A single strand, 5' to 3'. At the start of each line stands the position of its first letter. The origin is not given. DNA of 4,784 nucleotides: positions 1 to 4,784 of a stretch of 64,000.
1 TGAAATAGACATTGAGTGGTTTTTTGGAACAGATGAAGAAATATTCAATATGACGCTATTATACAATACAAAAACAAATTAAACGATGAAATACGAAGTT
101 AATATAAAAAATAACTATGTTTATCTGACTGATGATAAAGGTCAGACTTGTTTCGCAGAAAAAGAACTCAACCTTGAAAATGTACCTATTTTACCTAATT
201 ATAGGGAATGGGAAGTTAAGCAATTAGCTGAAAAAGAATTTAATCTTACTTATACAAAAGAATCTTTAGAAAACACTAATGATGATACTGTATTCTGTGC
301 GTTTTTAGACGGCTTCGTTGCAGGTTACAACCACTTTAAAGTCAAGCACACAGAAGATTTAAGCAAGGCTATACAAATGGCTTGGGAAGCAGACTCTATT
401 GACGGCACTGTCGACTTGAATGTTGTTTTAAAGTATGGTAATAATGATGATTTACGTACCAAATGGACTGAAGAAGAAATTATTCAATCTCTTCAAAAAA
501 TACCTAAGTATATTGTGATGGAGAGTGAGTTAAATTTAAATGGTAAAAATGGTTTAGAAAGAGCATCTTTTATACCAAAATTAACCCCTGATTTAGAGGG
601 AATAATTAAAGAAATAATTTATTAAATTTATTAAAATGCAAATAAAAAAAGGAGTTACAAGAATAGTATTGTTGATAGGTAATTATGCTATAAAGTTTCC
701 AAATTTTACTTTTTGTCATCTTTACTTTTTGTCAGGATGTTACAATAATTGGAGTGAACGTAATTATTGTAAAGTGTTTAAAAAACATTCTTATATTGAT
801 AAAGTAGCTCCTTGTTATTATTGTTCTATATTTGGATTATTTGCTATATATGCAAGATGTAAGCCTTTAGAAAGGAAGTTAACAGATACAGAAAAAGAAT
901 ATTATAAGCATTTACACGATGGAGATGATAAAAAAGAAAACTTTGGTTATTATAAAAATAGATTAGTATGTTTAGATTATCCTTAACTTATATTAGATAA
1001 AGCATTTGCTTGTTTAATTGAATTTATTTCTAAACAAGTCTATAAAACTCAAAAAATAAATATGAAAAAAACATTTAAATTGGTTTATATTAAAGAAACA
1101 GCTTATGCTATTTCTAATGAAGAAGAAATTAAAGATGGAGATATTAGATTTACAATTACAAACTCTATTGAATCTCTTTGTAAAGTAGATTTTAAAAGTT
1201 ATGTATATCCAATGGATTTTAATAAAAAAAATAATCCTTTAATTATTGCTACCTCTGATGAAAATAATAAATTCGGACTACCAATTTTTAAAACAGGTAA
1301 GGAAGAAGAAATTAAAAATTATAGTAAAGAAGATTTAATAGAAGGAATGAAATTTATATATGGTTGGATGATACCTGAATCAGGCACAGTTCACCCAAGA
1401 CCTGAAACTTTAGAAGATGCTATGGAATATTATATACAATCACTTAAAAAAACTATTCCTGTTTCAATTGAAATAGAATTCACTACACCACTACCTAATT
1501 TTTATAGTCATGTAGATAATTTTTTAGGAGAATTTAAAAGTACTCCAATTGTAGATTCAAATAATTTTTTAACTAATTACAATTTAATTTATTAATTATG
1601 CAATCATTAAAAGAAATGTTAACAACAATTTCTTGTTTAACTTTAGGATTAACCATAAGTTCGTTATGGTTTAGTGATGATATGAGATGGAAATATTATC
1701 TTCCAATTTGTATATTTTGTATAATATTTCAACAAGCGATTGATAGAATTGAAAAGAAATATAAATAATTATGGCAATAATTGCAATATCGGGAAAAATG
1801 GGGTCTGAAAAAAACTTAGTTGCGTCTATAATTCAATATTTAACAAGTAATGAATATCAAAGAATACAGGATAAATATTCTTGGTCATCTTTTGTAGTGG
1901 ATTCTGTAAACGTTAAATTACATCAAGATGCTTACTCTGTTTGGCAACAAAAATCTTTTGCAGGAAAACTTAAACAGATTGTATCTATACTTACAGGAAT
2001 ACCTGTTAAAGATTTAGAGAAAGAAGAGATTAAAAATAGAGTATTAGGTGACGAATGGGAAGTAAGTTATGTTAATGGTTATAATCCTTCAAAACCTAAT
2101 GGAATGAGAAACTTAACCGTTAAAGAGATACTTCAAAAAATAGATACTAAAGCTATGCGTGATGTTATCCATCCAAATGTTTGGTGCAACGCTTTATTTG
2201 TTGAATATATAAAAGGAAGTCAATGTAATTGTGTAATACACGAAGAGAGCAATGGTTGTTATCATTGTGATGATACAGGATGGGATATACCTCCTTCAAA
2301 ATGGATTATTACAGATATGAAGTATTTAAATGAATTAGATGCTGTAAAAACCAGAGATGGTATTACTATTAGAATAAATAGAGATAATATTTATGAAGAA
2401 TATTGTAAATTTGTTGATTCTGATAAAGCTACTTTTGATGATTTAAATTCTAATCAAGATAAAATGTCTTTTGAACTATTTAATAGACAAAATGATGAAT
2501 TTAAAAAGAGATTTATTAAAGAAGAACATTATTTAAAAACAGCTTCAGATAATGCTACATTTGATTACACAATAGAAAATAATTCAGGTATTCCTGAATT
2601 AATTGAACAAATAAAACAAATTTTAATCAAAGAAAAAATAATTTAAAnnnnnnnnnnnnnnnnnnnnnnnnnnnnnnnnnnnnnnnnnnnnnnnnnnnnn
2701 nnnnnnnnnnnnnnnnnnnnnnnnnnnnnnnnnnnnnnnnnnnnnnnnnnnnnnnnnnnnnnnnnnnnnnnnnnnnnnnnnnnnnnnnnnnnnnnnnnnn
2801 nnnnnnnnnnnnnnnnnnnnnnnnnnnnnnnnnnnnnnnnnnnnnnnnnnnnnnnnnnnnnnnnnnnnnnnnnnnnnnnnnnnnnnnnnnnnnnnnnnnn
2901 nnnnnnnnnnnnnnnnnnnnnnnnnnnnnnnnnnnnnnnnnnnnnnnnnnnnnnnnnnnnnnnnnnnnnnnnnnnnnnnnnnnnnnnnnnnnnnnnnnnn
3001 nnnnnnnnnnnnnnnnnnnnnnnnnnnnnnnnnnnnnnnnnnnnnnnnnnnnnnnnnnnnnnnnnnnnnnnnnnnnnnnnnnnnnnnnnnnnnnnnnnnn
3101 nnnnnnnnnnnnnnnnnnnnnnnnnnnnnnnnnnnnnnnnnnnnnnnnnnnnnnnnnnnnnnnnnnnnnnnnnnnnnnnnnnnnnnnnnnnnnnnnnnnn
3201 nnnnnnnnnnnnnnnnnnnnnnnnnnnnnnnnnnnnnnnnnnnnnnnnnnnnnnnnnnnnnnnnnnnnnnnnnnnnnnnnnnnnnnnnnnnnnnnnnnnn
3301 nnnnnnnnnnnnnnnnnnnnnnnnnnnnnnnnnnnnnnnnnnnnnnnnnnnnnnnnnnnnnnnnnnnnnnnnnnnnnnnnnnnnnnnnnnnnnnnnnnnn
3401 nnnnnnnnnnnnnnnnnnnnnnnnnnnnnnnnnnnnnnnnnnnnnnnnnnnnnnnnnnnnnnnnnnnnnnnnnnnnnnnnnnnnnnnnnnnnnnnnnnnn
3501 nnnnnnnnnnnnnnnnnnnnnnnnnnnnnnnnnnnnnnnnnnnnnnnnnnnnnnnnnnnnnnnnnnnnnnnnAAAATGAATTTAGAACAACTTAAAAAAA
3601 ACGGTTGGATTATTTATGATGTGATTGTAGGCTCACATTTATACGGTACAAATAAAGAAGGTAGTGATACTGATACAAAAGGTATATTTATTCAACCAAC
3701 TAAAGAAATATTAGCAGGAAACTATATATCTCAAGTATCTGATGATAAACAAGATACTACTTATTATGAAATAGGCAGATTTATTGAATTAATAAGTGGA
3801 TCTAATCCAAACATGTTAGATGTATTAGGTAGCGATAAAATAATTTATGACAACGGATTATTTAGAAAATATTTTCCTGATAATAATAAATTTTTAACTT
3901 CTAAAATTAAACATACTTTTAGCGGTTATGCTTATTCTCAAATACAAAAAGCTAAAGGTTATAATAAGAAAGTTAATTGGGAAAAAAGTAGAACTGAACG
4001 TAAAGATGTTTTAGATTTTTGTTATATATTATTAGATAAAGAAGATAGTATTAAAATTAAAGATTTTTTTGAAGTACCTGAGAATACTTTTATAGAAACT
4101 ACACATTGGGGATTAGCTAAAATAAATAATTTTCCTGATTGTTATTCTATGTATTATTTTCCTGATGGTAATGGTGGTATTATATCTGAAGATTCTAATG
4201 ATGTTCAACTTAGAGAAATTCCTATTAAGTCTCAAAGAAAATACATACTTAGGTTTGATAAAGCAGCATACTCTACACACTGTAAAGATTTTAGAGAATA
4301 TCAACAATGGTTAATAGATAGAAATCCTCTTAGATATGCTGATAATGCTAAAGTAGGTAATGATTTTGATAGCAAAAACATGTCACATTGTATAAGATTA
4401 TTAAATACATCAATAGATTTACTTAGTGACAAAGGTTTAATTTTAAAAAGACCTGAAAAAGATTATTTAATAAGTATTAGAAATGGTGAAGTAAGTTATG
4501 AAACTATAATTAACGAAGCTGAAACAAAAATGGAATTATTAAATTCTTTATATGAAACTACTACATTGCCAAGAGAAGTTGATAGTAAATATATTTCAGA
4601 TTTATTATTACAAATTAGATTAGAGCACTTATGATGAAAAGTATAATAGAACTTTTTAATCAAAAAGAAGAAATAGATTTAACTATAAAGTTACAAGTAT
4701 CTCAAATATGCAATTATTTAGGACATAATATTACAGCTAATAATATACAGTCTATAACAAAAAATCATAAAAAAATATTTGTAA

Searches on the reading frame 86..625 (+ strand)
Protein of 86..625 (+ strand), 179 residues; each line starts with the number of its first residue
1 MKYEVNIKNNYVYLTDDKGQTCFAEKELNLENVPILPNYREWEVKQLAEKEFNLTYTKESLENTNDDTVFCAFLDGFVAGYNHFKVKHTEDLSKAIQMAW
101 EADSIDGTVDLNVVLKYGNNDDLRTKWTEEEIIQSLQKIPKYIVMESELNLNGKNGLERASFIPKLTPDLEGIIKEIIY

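Call 12: search_protein_families(library=phrogs, proteins=[window:86-625:+], max_evalue=0.001)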
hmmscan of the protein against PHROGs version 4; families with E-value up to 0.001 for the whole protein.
window:86-625:+ (179 aa): 0 families

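Call 25: search_protein_families(library=pfam, proteins=[window:86-625:+], max_evalue=0.01)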
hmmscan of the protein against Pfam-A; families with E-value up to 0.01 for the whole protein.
window:86-625:+ (179 aa): 0 families

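Call 47: find_encoding_contigs(protein=window:86-625:+, flank=10000, max_places=3)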
Protein window:86-625:+ (179 aa): 1 contig read that carries it; 1 place shown.
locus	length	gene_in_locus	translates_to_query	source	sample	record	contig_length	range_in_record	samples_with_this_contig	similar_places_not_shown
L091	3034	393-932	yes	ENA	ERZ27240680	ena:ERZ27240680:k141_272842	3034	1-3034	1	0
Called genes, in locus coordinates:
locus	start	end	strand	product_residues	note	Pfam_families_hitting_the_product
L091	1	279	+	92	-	?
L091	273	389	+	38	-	-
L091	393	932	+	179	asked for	-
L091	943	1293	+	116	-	-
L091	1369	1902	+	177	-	-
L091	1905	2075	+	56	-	-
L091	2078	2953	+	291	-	-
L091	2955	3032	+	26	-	?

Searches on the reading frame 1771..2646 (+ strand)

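Call 12: search_protein_families(library=phrogs, proteins=[window:1771-2646:+], max_evalue=0.001)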
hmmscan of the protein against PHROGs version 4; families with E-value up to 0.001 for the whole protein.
window:1771-2646:+ (291 aa): 1 family
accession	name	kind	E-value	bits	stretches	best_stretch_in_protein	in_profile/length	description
phrog_139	-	other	8e-22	79.1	1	1-286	83-261/342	deoxynucleoside monophosphate kinase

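Call 25: search_protein_families(library=pfam, proteins=[window:1771-2646:+], max_evalue=0.01)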
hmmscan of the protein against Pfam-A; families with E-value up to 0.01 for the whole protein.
window:1771-2646:+ (291 aa): 0 families

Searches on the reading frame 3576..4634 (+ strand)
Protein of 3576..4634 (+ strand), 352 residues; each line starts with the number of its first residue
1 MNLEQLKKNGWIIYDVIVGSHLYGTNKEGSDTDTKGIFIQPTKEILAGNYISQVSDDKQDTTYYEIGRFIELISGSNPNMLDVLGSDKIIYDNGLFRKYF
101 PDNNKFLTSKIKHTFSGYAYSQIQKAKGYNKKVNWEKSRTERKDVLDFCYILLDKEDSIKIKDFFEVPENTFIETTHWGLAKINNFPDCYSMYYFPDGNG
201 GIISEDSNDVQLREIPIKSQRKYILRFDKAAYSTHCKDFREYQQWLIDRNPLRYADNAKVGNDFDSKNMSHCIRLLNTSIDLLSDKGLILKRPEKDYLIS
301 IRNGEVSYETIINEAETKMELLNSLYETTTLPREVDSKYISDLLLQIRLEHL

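Call 12: search_protein_families(library=phrogs, proteins=[window:3576-4634:+], max_evalue=0.001)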
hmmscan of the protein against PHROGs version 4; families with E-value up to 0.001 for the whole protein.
window:3576-4634:+ (352 aa): 3 families
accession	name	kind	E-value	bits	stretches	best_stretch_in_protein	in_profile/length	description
phrog_388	-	DNA, RNA and nucleotide metabolism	8.6e-50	170.8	1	12-351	38-333/351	nucleotidyltransferase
phrog_14344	-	DNA, RNA and nucleotide metabolism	2.3e-05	25.3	1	11-106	28-127/262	nucleotidyltransferase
phrog_3464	-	DNA, RNA and nucleotide metabolism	6.2e-05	23.9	1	13-134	9-132/245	nucleotidyltransferase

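Call 25: search_protein_families(library=pfam, proteins=[window:3576-4634:+], max_evalue=0.01)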
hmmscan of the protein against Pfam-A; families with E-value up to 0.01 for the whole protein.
window:3576-4634:+ (352 aa): 1 family
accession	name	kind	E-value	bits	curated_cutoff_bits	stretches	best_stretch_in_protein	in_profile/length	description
PF10127.15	RlaP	-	2.5e-14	54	23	1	10-126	18-140/249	RNA repair pathway DNA polymerase beta family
